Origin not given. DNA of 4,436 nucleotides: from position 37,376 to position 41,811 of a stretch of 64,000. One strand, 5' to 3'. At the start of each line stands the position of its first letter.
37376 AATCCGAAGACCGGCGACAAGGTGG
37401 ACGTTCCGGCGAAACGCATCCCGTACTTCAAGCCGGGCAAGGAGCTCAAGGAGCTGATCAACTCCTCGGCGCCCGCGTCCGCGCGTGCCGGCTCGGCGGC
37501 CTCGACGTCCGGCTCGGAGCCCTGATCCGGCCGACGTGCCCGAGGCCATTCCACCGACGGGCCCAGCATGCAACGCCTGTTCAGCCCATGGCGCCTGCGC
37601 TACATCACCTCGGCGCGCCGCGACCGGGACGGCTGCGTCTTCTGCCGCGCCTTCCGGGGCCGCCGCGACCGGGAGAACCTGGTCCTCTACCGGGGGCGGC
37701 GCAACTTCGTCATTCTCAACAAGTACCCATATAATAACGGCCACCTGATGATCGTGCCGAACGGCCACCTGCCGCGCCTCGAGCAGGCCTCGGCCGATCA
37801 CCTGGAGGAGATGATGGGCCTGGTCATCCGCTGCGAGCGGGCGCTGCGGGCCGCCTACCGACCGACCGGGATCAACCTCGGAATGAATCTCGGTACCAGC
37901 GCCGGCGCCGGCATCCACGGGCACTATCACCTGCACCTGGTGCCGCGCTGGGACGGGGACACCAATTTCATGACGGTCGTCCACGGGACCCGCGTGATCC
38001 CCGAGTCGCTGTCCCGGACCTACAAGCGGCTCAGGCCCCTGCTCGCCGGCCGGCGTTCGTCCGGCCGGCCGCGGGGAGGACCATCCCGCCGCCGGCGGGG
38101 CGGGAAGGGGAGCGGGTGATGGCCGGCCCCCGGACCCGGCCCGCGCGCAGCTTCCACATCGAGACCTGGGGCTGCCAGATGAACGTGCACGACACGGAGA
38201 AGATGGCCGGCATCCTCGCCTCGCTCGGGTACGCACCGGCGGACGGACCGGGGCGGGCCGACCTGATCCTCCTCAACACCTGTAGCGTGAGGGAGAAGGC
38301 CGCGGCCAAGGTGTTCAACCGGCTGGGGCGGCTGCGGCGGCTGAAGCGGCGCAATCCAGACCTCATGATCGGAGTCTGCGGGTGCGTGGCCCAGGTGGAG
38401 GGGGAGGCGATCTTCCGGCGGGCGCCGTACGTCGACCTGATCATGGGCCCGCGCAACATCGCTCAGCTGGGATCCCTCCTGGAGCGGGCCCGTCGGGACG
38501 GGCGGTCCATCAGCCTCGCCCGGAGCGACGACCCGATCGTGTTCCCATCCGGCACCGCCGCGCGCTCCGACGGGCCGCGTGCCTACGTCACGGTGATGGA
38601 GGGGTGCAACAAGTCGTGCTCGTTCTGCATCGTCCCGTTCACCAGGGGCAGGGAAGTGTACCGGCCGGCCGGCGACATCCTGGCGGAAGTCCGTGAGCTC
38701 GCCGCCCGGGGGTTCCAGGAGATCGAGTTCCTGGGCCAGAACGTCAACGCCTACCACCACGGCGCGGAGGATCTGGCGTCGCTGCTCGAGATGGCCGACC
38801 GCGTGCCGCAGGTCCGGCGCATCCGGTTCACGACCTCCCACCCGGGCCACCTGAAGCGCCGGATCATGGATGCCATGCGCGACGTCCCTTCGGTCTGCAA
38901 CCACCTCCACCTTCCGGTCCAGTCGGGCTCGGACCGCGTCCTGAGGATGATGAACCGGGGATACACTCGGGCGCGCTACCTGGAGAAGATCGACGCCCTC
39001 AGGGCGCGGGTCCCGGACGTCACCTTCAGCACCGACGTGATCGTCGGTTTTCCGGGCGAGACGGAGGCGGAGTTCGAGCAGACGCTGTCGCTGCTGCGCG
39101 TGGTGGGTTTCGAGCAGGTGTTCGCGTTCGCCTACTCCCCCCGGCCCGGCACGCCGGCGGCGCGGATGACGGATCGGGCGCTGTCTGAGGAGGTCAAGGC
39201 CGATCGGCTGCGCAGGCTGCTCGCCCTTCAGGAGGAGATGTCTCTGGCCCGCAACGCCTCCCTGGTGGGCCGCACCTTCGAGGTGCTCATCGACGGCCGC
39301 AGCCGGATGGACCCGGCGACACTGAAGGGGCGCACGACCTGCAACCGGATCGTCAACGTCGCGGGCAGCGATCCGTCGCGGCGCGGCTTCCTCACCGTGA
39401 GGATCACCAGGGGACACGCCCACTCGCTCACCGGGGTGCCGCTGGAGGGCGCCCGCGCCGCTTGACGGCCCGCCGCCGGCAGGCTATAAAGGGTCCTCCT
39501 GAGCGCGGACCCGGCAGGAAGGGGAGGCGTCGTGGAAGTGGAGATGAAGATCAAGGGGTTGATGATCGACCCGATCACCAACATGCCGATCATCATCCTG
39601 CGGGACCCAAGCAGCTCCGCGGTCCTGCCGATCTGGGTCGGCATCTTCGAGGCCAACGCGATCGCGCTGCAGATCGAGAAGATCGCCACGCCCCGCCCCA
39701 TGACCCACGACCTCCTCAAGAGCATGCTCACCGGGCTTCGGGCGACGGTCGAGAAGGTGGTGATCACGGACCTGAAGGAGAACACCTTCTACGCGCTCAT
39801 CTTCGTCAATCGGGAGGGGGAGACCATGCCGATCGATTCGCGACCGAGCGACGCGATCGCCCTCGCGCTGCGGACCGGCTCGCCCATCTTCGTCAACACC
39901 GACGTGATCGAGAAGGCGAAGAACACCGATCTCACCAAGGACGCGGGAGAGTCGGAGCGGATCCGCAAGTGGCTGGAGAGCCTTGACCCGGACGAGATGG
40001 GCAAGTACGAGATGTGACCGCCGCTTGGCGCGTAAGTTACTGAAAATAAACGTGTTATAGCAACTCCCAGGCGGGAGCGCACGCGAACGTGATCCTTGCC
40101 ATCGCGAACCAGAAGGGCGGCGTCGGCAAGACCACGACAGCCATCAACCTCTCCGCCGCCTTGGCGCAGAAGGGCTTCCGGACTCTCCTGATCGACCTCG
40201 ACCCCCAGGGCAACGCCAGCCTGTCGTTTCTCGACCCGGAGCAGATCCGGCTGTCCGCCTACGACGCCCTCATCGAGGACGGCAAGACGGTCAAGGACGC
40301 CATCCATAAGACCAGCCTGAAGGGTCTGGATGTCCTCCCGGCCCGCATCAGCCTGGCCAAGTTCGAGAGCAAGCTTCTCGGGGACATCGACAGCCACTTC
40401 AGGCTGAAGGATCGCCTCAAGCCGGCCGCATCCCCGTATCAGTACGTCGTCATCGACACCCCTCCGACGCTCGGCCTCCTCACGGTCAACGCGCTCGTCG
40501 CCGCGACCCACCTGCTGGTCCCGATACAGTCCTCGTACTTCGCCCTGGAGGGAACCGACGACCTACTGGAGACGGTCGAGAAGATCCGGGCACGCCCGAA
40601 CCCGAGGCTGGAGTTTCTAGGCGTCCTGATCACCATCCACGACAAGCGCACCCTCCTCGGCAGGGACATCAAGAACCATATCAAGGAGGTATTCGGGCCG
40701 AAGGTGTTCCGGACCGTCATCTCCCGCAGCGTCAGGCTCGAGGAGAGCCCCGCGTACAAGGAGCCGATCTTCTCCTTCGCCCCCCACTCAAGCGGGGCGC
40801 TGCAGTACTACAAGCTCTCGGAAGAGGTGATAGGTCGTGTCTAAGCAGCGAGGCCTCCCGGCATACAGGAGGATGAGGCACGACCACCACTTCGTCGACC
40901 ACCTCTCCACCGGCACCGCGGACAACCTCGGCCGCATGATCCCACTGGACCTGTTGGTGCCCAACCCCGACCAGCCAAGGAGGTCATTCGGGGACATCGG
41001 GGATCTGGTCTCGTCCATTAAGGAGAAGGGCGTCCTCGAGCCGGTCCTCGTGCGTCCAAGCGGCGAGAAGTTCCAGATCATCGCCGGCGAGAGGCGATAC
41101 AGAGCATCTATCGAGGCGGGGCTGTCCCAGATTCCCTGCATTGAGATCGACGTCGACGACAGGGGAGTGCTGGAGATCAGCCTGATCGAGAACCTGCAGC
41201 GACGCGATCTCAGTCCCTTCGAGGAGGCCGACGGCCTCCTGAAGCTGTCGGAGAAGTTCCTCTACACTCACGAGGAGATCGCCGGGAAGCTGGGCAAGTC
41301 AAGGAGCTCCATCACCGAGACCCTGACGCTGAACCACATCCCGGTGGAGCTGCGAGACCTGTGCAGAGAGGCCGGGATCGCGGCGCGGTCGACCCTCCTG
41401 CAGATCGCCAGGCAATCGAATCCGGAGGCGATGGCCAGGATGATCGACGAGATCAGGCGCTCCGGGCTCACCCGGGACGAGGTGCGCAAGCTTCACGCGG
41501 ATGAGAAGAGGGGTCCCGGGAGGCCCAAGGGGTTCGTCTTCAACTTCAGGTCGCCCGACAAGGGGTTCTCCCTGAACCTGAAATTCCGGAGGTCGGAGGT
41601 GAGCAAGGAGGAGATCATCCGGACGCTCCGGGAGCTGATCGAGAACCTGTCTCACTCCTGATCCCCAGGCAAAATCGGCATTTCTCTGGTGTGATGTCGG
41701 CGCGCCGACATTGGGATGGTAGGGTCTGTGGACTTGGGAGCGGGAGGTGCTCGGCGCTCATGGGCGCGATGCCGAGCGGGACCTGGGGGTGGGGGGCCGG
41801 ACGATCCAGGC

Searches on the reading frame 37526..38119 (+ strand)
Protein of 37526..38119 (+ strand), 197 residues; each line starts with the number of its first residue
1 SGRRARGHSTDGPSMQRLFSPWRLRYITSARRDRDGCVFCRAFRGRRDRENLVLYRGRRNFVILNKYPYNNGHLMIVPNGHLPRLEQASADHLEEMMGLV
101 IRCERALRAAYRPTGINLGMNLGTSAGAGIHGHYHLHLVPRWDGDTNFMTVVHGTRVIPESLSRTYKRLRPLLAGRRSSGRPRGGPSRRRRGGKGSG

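Call 26: search_protein_families(library=pfam, proteins=[window:37526-38119:+], max_evalue=0.01)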
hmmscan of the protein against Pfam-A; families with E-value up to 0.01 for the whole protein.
window:37526-38119:+ (197 aa): 3 families
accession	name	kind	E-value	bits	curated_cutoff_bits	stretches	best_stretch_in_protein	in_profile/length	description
PF01230.28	HIT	-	3.1e-13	50.6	21.5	1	50-141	5-95/98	HIT domain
PF04677.20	CwfJ_C_1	-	1.5e-05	25.3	21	1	33-97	10-72/122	Protein similar to CwfJ C-terminus 1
PF11969.13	DcpS_C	-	8.1e-05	23.5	24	1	37-139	2-100/114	Scavenger mRNA decapping enzyme C-term binding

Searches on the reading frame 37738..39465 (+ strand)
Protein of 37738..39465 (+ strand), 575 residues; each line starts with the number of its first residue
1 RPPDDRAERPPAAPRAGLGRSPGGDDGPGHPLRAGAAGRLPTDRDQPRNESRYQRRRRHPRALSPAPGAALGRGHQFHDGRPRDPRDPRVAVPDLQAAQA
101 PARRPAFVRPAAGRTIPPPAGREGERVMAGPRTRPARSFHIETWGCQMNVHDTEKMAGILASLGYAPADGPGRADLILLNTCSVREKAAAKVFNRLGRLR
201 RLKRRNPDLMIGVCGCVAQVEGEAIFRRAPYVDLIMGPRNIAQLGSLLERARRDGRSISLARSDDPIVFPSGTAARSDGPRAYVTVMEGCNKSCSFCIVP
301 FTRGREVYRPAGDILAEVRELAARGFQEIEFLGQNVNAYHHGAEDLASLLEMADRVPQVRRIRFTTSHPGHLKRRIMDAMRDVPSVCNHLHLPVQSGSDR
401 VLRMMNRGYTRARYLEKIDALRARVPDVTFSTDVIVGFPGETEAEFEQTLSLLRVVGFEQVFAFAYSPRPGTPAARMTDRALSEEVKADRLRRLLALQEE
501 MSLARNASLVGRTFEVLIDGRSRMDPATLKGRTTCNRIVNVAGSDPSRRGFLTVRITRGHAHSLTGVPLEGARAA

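Call 74: search_protein_families(library=pfam, proteins=[window:37738-39465:+], max_evalue=0.0001)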
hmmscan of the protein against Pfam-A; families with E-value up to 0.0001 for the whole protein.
window:37738-39465:+ (575 aa): 3 families
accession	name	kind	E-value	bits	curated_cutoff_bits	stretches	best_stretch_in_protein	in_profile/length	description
PF04055.27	Radical_SAM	-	2e-32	113.1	29.5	1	285-453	2-166/166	Radical SAM superfamily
PF00919.26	UPF0004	-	2.4e-31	108.1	27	1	139-237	2-98/98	Uncharacterized protein family UPF0004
PF01938.26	TRAM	-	4.1e-07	30.2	21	1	508-567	2-59/61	TRAM domain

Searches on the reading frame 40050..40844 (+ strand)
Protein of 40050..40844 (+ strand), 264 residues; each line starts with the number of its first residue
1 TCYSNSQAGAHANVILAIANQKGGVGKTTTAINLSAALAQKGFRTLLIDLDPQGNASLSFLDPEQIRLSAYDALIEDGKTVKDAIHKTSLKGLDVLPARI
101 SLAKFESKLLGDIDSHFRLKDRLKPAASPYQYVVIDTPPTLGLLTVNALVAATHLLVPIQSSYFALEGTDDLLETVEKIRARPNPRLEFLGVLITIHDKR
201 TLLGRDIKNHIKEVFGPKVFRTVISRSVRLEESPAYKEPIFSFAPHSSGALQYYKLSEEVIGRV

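Call 26: search_protein_families(library=pfam, proteins=[window:40050-40844:+], max_evalue=0.01)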
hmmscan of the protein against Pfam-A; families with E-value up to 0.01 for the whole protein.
window:40050-40844:+ (264 aa): 9 families
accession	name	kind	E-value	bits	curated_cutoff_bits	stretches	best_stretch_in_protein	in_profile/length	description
PF13614.12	AAA_31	-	2.8e-55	187.4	27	1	15-188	3-176/177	AAA domain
PF01656.29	CbiA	-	8e-27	94.1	25.4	1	16-240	1-125/125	CobQ/CobB/MinD/ParA nucleotide binding domain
PF06564.18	CBP_BcsQ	-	9.6e-11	42.1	21.3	1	15-254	3-227/234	Cellulose biosynthesis protein BcsQ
PF09140.17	MipZ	-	1.5e-10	41.3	20.7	1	16-166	3-136/262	ATPase MipZ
PF10609.15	ParA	-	1.4e-09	38.2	27.1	1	14-65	4-55/246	NUBPL iron-transfer P-loop NTPase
PF02374.21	ArsA_ATPase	-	6.2e-08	32.6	24.3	1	22-140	9-135/305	Anion-transporting ATPase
PF00142.24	Fer4_NifH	-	1.5e-06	28.4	25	1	21-60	7-46/271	4Fe-4S iron sulfur cluster binding proteins, NifH/frxC family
PF16575.11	CLP1_P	-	0.0016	18.8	26.6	0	24-53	4-33/188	mRNA cleavage and polyadenylation factor CLP1 P-loop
PF07015.17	VirC1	-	0.0037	17.1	24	1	16-52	4-40/231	VirC1 protein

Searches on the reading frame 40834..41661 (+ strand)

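Call 26: search_protein_families(library=pfam, proteins=[window:40834-41661:+], max_evalue=0.01)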
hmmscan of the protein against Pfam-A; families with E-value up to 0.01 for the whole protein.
window:40834-41661:+ (275 aa): 3 families
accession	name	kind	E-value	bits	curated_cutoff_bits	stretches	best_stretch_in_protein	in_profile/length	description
PF02195.25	ParB_N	-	4.9e-27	94.3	26.3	1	34-122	4-95/95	ParB N-terminal domain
PF17762.8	HTH_ParB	-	1.7e-14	54.3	22.6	1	125-223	2-99/102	ParB HTH domain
PF08535.16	KorB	-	8.3e-06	26.1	22.3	1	147-226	7-88/89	KorB domain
